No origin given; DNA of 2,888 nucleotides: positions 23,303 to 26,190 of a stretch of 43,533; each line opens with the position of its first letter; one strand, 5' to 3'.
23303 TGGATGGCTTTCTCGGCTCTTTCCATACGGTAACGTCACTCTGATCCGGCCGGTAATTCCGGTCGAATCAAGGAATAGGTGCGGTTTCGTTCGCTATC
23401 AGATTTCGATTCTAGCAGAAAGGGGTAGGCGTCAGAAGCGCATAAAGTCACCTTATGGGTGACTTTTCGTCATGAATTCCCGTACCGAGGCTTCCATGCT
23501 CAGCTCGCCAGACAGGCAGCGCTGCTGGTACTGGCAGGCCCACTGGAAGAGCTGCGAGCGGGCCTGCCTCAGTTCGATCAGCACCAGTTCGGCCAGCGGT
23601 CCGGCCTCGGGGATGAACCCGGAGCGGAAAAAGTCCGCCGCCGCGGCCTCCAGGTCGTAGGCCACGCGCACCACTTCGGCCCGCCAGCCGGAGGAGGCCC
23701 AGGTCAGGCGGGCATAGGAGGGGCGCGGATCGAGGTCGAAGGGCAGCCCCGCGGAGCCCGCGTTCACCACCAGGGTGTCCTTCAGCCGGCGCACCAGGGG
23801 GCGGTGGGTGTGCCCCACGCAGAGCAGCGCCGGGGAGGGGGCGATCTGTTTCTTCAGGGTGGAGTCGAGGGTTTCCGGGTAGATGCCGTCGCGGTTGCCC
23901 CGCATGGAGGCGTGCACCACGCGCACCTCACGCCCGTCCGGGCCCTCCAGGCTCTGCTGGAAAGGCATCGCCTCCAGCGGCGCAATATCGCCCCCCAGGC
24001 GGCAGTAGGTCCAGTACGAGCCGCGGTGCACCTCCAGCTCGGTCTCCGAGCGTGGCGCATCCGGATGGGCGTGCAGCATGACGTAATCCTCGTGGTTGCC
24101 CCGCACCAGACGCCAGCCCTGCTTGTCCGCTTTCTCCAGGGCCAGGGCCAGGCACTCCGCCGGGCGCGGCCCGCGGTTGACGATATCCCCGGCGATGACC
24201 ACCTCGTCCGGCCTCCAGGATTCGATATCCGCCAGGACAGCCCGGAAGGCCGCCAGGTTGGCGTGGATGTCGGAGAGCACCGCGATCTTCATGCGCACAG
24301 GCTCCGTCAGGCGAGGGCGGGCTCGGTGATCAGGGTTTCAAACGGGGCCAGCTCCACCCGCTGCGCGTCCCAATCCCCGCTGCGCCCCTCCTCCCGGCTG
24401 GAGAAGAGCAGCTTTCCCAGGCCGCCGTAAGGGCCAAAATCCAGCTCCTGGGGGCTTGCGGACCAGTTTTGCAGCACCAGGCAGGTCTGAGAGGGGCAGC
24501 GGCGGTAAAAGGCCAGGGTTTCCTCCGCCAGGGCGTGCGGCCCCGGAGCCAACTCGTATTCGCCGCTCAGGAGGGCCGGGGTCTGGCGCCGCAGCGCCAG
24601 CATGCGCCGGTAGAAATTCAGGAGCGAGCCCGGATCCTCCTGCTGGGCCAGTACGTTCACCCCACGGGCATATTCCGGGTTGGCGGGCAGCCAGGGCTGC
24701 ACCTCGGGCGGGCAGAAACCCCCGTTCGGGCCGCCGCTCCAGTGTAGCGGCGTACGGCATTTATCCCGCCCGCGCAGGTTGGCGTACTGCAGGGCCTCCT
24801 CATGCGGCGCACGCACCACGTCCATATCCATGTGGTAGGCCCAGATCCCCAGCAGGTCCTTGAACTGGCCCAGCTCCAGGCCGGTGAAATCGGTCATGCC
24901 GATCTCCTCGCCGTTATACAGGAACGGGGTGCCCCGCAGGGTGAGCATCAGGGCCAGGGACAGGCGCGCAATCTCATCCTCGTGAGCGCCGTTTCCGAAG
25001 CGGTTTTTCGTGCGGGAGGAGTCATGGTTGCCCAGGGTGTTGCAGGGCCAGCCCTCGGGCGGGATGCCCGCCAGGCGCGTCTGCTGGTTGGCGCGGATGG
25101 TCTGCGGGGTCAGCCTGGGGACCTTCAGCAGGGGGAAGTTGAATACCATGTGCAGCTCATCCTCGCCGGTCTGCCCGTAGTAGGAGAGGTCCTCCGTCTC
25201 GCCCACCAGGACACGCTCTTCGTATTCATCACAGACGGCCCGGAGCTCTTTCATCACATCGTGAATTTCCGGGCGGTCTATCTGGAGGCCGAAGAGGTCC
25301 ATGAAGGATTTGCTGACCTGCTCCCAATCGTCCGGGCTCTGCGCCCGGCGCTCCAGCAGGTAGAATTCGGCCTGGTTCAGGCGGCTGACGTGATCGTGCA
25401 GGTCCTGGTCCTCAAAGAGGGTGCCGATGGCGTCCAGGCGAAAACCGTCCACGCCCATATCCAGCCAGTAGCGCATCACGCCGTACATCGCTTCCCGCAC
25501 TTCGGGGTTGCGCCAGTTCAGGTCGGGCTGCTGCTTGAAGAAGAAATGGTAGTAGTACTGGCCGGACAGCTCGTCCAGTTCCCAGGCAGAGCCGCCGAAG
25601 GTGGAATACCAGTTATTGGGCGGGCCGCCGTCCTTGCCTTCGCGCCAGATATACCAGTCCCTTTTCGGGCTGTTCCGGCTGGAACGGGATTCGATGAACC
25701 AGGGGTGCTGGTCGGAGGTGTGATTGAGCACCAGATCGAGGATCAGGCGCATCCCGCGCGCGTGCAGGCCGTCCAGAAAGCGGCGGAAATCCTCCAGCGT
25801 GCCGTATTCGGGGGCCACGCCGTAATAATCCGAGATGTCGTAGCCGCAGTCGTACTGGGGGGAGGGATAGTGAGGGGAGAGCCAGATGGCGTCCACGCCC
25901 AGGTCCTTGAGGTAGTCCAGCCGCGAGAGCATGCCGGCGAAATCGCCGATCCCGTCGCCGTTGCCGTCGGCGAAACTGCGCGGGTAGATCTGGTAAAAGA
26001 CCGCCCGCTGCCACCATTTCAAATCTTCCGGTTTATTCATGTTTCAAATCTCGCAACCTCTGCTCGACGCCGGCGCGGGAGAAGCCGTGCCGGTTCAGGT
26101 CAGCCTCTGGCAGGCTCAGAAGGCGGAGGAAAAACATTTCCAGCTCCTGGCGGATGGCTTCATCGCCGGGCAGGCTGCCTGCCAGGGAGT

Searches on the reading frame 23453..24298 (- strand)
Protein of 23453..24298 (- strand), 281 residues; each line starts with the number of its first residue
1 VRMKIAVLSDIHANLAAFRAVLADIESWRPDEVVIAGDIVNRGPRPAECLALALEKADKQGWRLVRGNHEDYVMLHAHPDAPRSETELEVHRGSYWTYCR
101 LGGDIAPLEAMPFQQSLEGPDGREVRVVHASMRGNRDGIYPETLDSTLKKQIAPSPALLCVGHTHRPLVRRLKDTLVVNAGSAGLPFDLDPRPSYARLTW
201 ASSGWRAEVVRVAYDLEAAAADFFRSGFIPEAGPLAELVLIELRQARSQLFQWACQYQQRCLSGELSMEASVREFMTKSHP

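Call 4: search_protein_families(library=pfam, proteins=[window:23453-24298:-])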
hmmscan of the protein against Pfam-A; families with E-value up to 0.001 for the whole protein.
window:23453-24298:- (281 aa): 2 families
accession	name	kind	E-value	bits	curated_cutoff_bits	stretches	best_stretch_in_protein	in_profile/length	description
PF12850.12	Metallophos_2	-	7.8e-23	81.6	27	1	3-200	1-151/154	Calcineurin-like phosphoesterase superfamily domain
PF00149.33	Metallophos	-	5.4e-18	66.5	21.5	1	3-167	1-191/191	Calcineurin-like phosphoesterase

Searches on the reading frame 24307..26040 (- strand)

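Call 4: search_protein_families(library=pfam, proteins=[window:24307-26040:-])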
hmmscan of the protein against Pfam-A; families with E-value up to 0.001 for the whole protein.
window:24307-26040:- (577 aa): 2 families
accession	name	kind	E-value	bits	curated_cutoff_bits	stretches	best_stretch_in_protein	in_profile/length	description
PF00128.31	Alpha-amylase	-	1.2e-128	430.6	22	1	17-492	1-445/446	Alpha amylase, catalytic domain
PF11941.14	DUF3459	-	1.7e-07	31.9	22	1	476-568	1-86/90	Domain of unknown function (DUF3459)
